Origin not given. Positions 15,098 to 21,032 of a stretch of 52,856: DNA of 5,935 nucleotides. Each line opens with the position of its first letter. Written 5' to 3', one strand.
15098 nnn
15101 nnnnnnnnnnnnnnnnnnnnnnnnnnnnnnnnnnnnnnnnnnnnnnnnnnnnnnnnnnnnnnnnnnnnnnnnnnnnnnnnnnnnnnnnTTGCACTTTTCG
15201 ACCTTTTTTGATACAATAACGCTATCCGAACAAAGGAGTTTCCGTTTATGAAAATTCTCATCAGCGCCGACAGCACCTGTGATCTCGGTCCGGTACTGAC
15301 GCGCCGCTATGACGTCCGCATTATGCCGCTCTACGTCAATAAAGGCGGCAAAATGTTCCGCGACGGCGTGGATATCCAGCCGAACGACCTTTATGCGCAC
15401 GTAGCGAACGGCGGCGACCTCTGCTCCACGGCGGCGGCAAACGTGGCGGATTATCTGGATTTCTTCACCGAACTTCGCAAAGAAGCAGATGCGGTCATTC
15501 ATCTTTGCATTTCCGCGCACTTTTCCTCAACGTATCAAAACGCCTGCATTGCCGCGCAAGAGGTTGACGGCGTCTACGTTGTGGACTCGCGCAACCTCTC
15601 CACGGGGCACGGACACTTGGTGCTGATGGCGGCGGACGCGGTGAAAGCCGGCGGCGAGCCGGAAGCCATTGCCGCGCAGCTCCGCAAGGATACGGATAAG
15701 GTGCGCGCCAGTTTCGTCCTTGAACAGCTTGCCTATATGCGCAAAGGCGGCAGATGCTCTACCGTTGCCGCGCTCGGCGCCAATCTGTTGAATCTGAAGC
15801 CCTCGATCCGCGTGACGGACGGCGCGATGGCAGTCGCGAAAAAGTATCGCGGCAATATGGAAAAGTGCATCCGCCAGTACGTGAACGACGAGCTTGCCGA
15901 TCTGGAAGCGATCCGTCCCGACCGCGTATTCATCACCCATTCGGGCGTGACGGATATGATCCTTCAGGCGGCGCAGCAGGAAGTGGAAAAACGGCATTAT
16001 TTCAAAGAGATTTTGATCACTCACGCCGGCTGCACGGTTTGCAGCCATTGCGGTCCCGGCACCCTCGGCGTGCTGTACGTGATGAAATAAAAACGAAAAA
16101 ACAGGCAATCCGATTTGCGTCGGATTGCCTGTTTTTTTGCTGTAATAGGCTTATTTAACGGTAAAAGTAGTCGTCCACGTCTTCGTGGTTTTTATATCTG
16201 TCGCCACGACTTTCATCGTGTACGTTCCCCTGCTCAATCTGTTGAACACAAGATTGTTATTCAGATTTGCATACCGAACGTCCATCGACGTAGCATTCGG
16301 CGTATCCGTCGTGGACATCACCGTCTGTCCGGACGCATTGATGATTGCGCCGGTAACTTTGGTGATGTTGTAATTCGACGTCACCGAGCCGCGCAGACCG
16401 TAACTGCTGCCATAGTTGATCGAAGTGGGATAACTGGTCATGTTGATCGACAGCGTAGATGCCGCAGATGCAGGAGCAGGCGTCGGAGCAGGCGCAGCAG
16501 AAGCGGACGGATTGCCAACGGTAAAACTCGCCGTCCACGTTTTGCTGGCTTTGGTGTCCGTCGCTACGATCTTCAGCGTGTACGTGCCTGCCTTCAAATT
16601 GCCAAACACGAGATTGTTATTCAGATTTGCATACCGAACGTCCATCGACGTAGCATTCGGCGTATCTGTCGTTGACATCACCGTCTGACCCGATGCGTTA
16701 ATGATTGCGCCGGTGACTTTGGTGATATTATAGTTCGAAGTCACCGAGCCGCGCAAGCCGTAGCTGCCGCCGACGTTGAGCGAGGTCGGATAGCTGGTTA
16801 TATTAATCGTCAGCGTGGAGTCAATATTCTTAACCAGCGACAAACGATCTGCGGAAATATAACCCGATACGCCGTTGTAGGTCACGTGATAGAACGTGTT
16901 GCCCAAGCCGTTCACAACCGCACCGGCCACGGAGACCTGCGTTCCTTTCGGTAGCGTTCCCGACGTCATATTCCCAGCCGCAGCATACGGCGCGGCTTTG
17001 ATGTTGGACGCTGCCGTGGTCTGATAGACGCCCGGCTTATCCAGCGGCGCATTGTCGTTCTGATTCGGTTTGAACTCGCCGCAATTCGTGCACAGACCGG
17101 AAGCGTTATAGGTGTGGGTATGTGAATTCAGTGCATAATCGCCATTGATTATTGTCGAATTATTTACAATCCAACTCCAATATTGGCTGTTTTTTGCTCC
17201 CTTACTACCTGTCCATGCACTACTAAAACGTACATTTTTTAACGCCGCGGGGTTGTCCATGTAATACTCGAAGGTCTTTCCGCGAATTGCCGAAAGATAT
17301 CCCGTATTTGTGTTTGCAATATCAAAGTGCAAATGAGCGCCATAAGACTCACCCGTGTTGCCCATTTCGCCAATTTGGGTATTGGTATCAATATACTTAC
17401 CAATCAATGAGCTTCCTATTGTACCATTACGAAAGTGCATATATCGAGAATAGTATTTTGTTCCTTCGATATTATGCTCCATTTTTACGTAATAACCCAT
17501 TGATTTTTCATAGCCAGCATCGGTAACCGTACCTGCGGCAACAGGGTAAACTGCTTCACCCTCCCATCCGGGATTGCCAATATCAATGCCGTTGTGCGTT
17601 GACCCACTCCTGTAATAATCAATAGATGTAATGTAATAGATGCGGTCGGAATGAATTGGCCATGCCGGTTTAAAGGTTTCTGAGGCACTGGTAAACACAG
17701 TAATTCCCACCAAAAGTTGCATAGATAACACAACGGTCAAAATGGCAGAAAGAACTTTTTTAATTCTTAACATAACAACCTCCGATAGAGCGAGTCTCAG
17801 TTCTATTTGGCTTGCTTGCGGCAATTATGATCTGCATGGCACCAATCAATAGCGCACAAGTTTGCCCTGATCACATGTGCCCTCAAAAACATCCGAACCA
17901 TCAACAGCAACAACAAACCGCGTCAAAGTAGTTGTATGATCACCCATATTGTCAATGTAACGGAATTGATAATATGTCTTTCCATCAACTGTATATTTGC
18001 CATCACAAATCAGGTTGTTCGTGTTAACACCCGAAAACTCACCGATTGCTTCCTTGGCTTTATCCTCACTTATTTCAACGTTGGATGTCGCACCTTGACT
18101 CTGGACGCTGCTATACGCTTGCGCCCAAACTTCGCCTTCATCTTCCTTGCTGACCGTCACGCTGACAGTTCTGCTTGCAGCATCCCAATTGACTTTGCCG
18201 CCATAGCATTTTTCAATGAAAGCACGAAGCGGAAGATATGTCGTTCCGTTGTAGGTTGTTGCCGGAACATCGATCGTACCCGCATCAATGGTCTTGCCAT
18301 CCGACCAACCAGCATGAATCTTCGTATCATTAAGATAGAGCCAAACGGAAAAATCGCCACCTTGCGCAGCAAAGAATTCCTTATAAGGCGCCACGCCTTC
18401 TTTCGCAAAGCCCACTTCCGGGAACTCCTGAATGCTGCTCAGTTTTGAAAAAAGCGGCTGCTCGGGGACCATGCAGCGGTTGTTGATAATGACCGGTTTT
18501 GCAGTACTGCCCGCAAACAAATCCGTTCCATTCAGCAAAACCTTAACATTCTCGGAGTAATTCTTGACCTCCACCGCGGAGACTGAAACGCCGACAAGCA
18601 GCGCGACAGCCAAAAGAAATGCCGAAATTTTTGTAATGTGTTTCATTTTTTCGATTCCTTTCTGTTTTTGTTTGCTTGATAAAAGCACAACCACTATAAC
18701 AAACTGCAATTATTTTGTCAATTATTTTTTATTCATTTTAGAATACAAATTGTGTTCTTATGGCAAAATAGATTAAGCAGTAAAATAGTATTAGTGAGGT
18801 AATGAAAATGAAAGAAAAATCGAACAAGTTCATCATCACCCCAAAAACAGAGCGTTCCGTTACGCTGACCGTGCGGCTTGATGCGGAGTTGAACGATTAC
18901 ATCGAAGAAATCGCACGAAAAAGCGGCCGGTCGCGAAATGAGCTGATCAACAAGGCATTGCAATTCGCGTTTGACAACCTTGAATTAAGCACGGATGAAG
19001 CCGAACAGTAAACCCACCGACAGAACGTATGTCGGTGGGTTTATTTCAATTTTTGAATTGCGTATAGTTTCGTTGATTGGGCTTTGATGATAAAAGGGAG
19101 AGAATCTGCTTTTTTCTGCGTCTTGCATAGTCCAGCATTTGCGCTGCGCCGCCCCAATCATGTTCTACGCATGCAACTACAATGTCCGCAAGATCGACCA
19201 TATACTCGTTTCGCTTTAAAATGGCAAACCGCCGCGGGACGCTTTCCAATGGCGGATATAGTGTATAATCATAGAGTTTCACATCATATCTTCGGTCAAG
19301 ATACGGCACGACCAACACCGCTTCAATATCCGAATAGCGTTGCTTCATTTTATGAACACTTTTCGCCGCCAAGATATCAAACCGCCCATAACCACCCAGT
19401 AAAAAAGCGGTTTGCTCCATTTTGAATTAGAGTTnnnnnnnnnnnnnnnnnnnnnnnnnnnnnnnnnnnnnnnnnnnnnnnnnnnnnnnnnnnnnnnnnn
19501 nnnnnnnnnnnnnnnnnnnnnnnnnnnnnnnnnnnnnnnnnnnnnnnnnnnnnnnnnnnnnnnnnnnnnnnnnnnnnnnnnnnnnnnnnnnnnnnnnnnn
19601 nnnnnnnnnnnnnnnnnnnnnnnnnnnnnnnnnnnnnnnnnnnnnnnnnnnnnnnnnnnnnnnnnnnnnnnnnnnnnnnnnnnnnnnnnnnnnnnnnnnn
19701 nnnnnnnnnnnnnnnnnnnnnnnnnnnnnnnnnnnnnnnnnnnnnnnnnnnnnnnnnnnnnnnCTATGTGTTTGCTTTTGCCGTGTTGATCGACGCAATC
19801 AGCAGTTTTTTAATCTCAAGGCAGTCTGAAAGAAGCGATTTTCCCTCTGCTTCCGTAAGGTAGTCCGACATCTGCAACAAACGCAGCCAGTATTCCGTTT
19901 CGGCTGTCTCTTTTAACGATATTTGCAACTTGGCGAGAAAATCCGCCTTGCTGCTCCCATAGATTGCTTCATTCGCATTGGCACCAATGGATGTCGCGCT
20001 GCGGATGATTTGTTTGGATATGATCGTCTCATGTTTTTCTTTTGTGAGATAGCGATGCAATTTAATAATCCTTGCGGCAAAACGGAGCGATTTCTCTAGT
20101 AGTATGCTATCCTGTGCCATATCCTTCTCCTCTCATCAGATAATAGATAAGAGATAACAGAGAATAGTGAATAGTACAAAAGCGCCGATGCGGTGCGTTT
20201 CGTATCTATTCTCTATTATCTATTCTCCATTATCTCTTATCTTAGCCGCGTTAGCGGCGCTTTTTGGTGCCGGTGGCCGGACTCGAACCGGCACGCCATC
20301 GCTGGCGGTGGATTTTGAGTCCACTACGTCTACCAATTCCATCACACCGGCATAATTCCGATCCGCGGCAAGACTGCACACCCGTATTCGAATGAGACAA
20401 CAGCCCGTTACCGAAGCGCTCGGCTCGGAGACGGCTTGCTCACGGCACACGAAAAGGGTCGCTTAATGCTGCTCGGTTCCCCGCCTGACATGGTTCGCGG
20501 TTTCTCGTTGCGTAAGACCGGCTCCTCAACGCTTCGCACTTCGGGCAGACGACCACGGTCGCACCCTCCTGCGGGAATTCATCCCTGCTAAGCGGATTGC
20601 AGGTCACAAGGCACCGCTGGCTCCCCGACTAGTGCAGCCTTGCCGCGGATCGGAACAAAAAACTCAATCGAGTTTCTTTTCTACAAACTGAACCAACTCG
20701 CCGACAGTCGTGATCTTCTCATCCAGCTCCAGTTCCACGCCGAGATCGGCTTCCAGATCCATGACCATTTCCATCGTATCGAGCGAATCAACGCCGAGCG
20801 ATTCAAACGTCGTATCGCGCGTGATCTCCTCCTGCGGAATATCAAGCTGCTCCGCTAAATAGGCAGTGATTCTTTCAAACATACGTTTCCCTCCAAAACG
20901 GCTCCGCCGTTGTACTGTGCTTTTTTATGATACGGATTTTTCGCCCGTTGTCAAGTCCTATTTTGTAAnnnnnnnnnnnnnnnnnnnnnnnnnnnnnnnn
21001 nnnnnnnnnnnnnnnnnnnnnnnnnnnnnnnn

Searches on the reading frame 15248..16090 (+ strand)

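Call 34: search_protein_families(library=pfam, proteins=[window:15248-16090:+], max_evalue=0.0001)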
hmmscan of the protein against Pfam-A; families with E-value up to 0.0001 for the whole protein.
window:15248-16090:+ (280 aa): 2 families
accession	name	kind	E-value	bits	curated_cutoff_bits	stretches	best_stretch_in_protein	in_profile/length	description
PF02645.21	DegV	-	2.5e-62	211.2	27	1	2-279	1-279/280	Uncharacterised protein, DegV family COG1307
PF13684.11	FakA-like_C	-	4.6e-06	26.6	23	1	69-215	35-166/216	Fatty acid kinase subunit A-like, C-terminal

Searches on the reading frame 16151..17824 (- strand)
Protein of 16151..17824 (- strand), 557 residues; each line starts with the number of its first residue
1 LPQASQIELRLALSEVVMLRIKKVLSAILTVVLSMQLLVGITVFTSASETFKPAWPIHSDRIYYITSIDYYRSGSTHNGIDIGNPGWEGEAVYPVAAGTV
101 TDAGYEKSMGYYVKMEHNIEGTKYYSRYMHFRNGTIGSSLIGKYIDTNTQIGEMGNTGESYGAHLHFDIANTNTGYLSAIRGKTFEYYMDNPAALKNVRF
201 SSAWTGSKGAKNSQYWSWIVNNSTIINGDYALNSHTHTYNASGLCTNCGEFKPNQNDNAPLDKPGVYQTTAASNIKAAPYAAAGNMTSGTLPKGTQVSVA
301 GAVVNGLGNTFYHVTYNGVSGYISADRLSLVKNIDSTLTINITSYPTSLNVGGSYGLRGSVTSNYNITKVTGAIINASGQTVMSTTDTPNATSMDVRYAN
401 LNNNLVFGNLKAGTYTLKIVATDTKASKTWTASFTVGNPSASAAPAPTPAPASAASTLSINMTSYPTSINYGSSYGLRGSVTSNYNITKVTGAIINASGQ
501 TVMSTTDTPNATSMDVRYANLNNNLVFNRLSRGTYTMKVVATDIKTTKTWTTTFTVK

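Call 34: search_protein_families(library=pfam, proteins=[window:16151-17824:-], max_evalue=0.0001)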
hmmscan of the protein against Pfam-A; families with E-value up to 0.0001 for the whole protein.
window:16151-17824:- (557 aa): 5 families
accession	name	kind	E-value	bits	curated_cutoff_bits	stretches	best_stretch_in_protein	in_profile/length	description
PF01551.29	Peptidase_M23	-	4.9e-17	62.4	28.7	1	76-172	2-90/96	Peptidase family M23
PF11797.14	WxLIP_HBD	-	2.1e-08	34.6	28.9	0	402-441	94-133/138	WxL Interacting Protein, host binding domain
PF08239.17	SH3_3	-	1.4e-05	25.6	27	1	289-329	17-54/54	Bacterial SH3 domain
PF07495.19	Y_Y_Y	-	1.5e-05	25.2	26.6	0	398-427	23-52/65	Y_Y_Y domain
PF18962.6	Por_Secre_tail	-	7.8e-05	23.3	27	0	362-427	15-70/75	Secretion system C-terminal sorting domain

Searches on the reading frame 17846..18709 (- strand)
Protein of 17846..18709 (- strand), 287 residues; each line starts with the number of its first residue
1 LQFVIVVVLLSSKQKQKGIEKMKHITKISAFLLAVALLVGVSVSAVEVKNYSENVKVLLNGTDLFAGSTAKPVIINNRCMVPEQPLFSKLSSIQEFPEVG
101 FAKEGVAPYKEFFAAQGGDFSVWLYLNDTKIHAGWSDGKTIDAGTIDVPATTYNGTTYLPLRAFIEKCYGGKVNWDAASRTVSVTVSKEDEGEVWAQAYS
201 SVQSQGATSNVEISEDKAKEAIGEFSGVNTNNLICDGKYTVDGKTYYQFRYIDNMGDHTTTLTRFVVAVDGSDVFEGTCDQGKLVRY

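Call 34: search_protein_families(library=pfam, proteins=[window:17846-18709:-], max_evalue=0.0001)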
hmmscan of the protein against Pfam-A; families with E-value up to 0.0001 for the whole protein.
window:17846-18709:- (287 aa): 1 family
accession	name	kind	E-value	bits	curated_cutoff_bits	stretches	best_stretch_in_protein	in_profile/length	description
PF07833.16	Cu_amine_oxidN1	-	7.4e-11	42.4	24.2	1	138-186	4-48/108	Copper amine oxidase N-terminal domain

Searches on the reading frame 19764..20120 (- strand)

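Call 34: search_protein_families(library=pfam, proteins=[window:19764-20120:-], max_evalue=0.0001)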
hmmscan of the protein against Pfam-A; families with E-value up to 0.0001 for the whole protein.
window:19764-20120:- (118 aa): 1 family
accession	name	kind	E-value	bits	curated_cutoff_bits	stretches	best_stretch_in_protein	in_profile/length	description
PF05635.17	23S_rRNA_IVP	-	4.1e-25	88.5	33.8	1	4-108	2-105/106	23S rRNA-intervening sequence protein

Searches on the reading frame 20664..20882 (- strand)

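Call 34: search_protein_families(library=pfam, proteins=[window:20664-20882:-], max_evalue=0.0001)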
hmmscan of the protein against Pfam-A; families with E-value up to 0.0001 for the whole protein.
window:20664-20882:- (72 aa): 1 family
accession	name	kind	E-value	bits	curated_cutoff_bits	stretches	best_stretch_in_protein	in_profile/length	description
PF00550.31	PP-binding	-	1.1e-15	58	20.8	1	3-67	1-67/67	Phosphopantetheine attachment site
